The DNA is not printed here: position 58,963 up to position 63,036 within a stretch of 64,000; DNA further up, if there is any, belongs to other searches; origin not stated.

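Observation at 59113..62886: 1257-aa secreted protein directly upstream of pilM with three Cys/Trp repeats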

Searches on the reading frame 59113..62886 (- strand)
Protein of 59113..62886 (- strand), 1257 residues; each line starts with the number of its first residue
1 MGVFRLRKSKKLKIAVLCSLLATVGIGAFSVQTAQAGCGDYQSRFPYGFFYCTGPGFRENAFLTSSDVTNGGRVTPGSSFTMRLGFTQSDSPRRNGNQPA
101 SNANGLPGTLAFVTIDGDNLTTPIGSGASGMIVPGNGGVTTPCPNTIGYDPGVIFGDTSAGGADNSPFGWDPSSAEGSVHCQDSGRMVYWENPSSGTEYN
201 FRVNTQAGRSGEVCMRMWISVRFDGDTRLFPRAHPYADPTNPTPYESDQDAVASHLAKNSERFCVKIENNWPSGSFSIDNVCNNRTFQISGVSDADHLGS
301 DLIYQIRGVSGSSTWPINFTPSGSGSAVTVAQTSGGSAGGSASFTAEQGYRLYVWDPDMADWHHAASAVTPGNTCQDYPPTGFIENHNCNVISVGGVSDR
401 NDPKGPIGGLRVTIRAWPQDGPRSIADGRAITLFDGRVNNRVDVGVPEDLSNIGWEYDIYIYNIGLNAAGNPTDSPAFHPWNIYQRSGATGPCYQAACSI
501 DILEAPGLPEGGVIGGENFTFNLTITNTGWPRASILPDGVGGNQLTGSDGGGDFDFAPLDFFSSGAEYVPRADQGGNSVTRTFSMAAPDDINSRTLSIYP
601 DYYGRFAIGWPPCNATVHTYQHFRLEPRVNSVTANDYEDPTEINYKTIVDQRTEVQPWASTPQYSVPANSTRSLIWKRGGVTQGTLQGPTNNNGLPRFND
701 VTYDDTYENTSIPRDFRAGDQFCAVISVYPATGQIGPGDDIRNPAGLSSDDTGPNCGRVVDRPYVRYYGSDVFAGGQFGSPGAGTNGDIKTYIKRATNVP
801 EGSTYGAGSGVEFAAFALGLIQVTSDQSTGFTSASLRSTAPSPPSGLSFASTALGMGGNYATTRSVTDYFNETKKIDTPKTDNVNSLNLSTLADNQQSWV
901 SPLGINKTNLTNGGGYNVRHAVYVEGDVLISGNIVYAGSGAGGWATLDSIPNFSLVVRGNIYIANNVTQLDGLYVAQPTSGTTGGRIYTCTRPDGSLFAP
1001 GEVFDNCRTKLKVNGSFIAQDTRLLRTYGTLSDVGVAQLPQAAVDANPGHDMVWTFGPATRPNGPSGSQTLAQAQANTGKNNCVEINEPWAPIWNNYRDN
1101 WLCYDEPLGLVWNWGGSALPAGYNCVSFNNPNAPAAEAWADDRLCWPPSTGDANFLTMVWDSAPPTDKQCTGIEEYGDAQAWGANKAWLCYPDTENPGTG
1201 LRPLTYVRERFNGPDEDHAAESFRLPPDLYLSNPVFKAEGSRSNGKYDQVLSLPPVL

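Call 3: search_protein_families(library=pfam, proteins=[window:59113-62886:-], max_evalue=1)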
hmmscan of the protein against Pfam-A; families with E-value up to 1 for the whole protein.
window:59113-62886:- (1257 aa): 0 families

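Call 4: search_protein_families(library=ncbifam, proteins=[window:59113-62886:-], max_evalue=1)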
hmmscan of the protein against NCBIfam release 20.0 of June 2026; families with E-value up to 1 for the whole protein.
window:59113-62886:- (1257 aa): 0 families

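Call 7: find_homologous_proteins(query=window:59113-62886:-, max_evalue=0.001)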
Query window:59113-62886:- (1257 aa): 2 proteins with E <= 0.001 among 8000 candidates.
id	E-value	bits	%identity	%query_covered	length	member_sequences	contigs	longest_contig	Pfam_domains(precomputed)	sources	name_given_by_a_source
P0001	0.0e+0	2663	100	90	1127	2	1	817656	-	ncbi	-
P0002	0.0e+0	1862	73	89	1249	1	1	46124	-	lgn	-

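Call 10: find_encoding_contigs(protein=P0002, flank=10000, max_places=4)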
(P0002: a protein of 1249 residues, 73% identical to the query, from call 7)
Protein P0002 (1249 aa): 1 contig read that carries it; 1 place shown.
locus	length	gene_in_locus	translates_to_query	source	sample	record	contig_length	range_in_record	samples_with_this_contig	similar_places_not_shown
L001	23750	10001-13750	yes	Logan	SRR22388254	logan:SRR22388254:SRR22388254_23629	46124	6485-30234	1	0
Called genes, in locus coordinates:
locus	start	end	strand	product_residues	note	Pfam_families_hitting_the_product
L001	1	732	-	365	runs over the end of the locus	PF01926:MMR_HSR1, PF02421:FeoB_N, PF06071:YchF-GTPase_C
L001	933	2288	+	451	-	PF01071:GARS_A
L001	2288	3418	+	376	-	-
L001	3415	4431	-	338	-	PF02016:Peptidase_S66, PF17676:Peptidase_S66C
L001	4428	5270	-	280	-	PF01209:Ubie_methyltran, PF13489:Methyltransf_23 (weak), PF13847:Methyltransf_31, PF08241:Methyltransf_11, PF08242:Methyltransf_12, PF13649:Methyltransf_25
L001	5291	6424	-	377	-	PF00152:tRNA-synt_2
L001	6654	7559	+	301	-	PF02826:2-Hacid_dh_C (weak), PF03446:NAD_binding_2, PF03807:F420_oxidored, PF00393:6PGD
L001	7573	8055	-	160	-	-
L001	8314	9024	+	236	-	-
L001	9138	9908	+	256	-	-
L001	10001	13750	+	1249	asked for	-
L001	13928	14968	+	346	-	PF25216:Volactin (faint), PF06723:MreB_Mbl (faint), PF11104:PilM_2, PF14450:FtsA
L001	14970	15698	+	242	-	-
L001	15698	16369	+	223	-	-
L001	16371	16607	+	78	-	-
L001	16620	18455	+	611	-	PF05157:MshEN, PF00437:T2SSE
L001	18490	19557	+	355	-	PF00437:T2SSE, PF13191:AAA_16 (weak), PF25199:nSTAND_NTPase5 (weak)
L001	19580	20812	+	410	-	PF28597:T2SSF_N, PF00482:T2SSF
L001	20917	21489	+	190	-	PF07963:N_methyl (weak)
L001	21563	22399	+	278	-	PF06750:A24_N_bact, PF01478:Peptidase_A24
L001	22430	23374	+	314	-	-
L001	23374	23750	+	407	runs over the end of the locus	-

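Call 11: find_encoding_contigs(protein=P0001, flank=10000, max_places=3)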
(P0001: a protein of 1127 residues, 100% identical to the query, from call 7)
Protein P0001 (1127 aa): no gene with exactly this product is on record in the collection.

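Call 13: search_solved_structures(query=window:59113-62886:-, max_evalue=10)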
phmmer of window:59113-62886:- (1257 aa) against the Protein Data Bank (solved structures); distinct sequences matched with E-value up to 10: 0.

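Call 28: search_protein_representatives(protein=window:59113-62715:-)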
Query: 1200 residues. Proteins with E-value up to 0.001 (for the whole library): 2218; up to 1e-10: 1813; up to 1e-30: 356. The best 150 are listed.
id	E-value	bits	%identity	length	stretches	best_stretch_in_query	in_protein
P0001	0.0e+00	2662.7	100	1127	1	74-1200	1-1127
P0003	1.1e-170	586.5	51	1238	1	436-1200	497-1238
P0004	2.6e-134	466.1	48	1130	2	430-979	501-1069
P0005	3.2e-126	439.3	44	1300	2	476-1200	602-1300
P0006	5.2e-123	428.7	39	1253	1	8-1200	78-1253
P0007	9.9e-110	384.7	39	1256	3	6-471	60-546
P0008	2.1e-108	380.3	36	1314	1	10-1200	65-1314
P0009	2.8e-99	350.0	39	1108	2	303-976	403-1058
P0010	1.3e-94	334.6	41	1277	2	525-1200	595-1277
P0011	4.1e-92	326.3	41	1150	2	375-978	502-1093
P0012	2.9e-90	320.2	39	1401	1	332-1200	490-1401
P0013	1.3e-88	314.7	46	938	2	438-983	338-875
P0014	1.2e-86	308.2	38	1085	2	42-977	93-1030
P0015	1.9e-85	304.2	42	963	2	440-980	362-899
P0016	4.8e-85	302.9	45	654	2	430-984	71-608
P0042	2.2e-59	217.8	37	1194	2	423-983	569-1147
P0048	1.5e-56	208.5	39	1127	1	431-979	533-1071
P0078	4.9e-49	183.6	39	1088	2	427-986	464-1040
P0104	9.1e-46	172.8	36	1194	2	379-984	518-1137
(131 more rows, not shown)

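Call 38: search_protein_families(library=pfam, alignment_id=A4, max_evalue=0.01)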
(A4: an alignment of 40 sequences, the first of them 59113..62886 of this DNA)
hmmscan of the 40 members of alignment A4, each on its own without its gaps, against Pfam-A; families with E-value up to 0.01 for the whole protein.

A. member 1, window:59113-62886:- (1257 aa): 0 families

B. families by the number of members that match (of 40 scanned): 5 families
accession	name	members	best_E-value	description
PF13624.11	SurA_N_3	6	1e-08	SurA-like N-terminal domain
PF13623.11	SurA_N_2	4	6.9e-07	SurA-like N-terminal domain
PF06280.18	fn3_5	1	0.00076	Fn3-like domain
PF04854.19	DUF624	1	0.007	Protein of unknown function, DUF624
PF07705.17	CARDB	1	0.008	CARDB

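Call 55: predict_structure(alignment_id=A6)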
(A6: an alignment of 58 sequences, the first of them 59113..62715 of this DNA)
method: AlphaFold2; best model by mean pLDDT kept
length: 1200 residues; sequences in the alignment: 58
mean_pLDDT: 74.6   pTM: 0.50
mean pLDDT of the five models: 74.6, 73.4, 73.3, 71.8, 71.1
residues with pLDDT >= 90: 280; 70-90: 523; 50-70: 244; < 50: 153
segments of 3 or more residues with pLDDT < 50: 1-14, 65-96, 99-109, 111-115, 118-120, 174-197, 256-259, 276-284, 315-319, 781-786, 987-991, 1003-1008, 1138-1142, 1184-1200
pLDDT, mean of each block of 10 residues (from residue 1): 41 61 76 56 58 74 44 32 44 47 45 47 55 73 73 77 69 42 37 48 77 78 59 78 71 55 52 49 54 82 81 53 78 84 68 84 74 86 86 82 77 57 60 83 93 92 93 74 88 92 76 73 92 93 91 90 92 83 79 75 71 86 80 56 58 64 88 92 92 83 90 82 66 79 57 83 76 72 49 57 75 90 95 93 92 85 95 94 76 92 97 95 84 96 89 94 93 84 51 77 50 84 90 74 87 86 87 85 89 80 84 84 80 71 61 86 91 83 48 34
secondary structure, 60 per line:
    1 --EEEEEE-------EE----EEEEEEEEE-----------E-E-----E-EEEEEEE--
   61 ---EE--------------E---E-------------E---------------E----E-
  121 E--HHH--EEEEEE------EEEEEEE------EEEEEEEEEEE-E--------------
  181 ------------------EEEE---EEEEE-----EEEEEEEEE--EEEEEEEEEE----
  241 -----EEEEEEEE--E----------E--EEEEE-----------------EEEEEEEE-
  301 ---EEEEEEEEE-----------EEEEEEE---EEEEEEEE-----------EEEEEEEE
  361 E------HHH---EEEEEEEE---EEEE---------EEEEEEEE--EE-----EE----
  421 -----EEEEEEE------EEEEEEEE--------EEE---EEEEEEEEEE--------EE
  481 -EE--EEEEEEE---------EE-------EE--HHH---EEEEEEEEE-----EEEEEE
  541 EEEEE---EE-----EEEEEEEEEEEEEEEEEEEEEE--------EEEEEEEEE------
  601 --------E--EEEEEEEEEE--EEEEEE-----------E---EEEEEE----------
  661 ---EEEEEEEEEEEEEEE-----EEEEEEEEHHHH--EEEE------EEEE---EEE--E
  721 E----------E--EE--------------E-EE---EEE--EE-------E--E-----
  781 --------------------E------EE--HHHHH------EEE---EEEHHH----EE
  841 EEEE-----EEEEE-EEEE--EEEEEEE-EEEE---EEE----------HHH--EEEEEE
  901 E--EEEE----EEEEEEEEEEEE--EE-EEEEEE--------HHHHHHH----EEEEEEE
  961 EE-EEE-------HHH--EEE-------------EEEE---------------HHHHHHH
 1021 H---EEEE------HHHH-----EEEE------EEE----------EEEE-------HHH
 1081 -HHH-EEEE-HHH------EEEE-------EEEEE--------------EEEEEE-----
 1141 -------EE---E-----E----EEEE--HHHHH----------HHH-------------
elements in order (helices of 4 or more, strands of 3 or more residues): E3-8 E22-30 E52-58 E129-134 E141-147 E154-164 E199-202 E206-210 E216-224 E227-236 E246-253 E270-274 E292-299 E304-312 E324-330 E334-341 E353-361 E374-381 E385-388 E398-405 E426-432 E439-446 E455-457 E461-470 E486-492 E521-529 E535-545 E556-577 E586-594 E612-621 E624-629 E645-650 E664-678 E684-691 H692-695 E698-701 E708-711 E715-717 E758-760 H812-816 E823-825 E829-831 E839-844 E850-854 E856-859 E862-868 E870-873 E877-879 E895-901 E904-907 E912-923 E929-934 H943-949 E954-962 E964-966 E979-981 E995-998 H1014-1021 E1025-1028 H1035-1038 E1044-1047 E1054-1056 E1067-1070 E1086-1089 E1100-1103 E1111-1115 E1130-1135 E1164-1167 H1170-1174

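Call 57: fold_search(model_id=the predicted structure, library=pdb)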
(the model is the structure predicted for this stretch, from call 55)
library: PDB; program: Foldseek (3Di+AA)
matches with E <= 10: 1747; with E <= 0.001: 194
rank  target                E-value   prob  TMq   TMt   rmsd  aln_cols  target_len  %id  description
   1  5a42                  7.3e-11  1.00  0.13  0.10  23.5       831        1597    9  Cryo-EM single particle 3D reconstruction of the native conformation of E. coli alpha-2-macroglobulin (ECAM) (released 2015-07-29)
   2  8q6t_I                2.3e-10  1.00  0.11  0.12  58.4       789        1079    9  Helical reconstruction of the relaxed thick filament from FIB milled left ventricular mouse myofibrils (released 2023-11-01)
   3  4u48                  5.4e-10  1.00  0.13  0.11  23.0       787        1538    9  Crystal structure of Salmonella alpha-2-macroglobulin (released 2014-09-17)
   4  8s3o_A                1.1e-09  1.00  0.16  0.15  39.1       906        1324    8  Structure of native human CD109 (released 2025-03-05)
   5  7voo_A                1.3e-09  1.00  0.21  0.20  22.2       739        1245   10  Induced alpha-2-macroglobulin monomer (released 2022-10-19)
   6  8wa2_C                1.6e-09  1.00  0.11  0.10  47.9       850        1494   11  cryo-EM structure of native mastigonemes isolated from Chlamydomonas reinhardtii at 3.0 angstrom resolution (released 2024-04-10)
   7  7von                  2.2e-09  1.00  0.20  0.18  22.0       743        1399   10  Native alpha-2-macroglobulin monomer (released 2022-11-16)
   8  4rtd                  3.6e-09  1.00  0.09  0.10  34.5       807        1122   10  Escherichia coli alpha-2-macroglobulin activated by porcine elastase (released 2015-07-15)
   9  7s63_A                5.2e-09  1.00  0.18  0.16  23.3       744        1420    7  Native-form oocyte/egg Alpha-2-Macroglobulin (A2Moo) tetramer (released 2022-01-05)
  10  6tav_C                7.9e-09  1.00  0.20  0.19  22.6       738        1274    9  Crystal structure of endopeptidase-induced alpha2-macroglobulin (released 2021-05-12)
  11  3pvm_B                8.8e-09  1.00  0.18  0.17  31.4       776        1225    9  Structure of Complement C5 in Complex with CVF (released 2011-01-19)
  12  7s62                  9.2e-09  1.00  0.17  0.15  23.4       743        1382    8  Locally refined protomer structure of native-form oocyte/egg Alpha-2-Macroglobulin (A2Moo) tetramer (released 2022-01-05)
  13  8wa2_F                9.2e-09  1.00  0.10  0.09  23.5       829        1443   11  cryo-EM structure of native mastigonemes isolated from Chlamydomonas reinhardtii at 3.0 angstrom resolution (released 2024-04-10)
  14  6tav_A                1.0e-08  1.00  0.20  0.17  22.3       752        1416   10  Crystal structure of endopeptidase-induced alpha2-macroglobulin (released 2021-05-12)
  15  3g6j_A                1.3e-08  1.00  0.18  0.28  22.8       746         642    9  C3b in complex with a C3b specific Fab (released 2009-03-10)
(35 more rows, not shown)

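Call 60: search_solved_structures(query=A6, max_evalue=1)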
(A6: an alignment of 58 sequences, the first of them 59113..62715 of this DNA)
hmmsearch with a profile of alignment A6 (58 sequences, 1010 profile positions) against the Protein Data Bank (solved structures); distinct sequences matched with E-value up to 1: 0.

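Call 80: find_homologous_proteins(query=A6, max_evalue=1e-10)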
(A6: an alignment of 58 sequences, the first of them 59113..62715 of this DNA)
Query A6 (58 sequences) (1200 aa, profile of the alignment): 4 proteins with E <= 1e-10 among 8000 candidates.
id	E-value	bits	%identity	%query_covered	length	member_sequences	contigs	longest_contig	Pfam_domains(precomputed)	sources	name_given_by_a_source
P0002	5.2e-271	921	73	93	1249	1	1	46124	-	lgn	-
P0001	3.4e-267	909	100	94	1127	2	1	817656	-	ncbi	-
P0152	3.2e-239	816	43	77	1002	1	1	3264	-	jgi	jgi:hypothetical protein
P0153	1.5e-47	181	34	19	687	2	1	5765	PF21959.3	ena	-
